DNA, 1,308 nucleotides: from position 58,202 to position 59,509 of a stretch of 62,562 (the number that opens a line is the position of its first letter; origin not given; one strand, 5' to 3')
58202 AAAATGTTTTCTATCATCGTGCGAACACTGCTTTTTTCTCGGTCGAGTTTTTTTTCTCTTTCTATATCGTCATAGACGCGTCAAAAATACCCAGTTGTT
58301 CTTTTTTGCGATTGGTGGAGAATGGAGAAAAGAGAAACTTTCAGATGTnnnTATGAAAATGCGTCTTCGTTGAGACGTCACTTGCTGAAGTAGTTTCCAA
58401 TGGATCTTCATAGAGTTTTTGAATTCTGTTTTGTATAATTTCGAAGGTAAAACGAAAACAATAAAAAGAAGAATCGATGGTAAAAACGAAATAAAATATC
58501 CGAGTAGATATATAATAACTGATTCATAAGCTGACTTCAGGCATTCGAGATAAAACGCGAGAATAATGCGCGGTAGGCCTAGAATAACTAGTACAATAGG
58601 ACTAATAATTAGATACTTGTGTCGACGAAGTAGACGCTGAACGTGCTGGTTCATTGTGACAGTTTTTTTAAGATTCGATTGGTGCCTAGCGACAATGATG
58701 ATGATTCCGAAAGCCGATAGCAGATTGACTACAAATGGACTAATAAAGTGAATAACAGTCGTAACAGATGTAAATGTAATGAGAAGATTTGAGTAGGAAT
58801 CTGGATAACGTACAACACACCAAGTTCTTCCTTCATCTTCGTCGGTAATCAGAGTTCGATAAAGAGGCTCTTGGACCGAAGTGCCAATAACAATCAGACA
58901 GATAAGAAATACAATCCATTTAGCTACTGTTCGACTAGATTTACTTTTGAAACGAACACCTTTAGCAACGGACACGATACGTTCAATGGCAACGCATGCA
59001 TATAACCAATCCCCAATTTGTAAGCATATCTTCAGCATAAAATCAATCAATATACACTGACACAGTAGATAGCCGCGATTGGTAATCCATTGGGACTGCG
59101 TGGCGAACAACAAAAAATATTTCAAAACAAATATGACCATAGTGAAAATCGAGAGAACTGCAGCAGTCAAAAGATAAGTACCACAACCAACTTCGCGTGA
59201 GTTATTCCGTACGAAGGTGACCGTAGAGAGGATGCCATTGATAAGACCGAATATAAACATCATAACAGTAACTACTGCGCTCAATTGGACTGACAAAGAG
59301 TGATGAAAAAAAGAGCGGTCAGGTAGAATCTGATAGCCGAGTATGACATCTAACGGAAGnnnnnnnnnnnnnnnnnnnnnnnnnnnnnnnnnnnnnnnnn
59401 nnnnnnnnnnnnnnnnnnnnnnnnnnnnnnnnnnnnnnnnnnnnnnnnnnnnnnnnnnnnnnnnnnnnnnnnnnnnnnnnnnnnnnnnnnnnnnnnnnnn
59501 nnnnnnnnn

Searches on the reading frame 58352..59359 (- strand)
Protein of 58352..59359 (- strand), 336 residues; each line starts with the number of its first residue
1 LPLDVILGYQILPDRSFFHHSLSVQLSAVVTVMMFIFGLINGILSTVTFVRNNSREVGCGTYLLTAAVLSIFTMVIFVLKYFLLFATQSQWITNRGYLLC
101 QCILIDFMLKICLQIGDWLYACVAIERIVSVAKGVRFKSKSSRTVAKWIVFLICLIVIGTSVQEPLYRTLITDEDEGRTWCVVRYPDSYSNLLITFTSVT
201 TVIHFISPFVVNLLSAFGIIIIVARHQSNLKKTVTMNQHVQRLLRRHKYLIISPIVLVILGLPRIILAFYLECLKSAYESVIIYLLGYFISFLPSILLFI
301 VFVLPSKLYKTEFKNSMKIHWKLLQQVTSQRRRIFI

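Call 5: search_protein_families(library=pfam, proteins=[window:58352-59359:-], max_evalue=10)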
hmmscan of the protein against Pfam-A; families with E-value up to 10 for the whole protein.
seq(336 aa): 2 families
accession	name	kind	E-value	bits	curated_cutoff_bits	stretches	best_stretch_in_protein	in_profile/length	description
PF00001.26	7tm_1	-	5.8e-12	46.1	30.5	1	58-304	18-228/260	7 transmembrane receptor (rhodopsin family)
PF13273.12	DUF4064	-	1.8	9.3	32.1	1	29-73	58-102/102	Protein of unknown function (DUF4064)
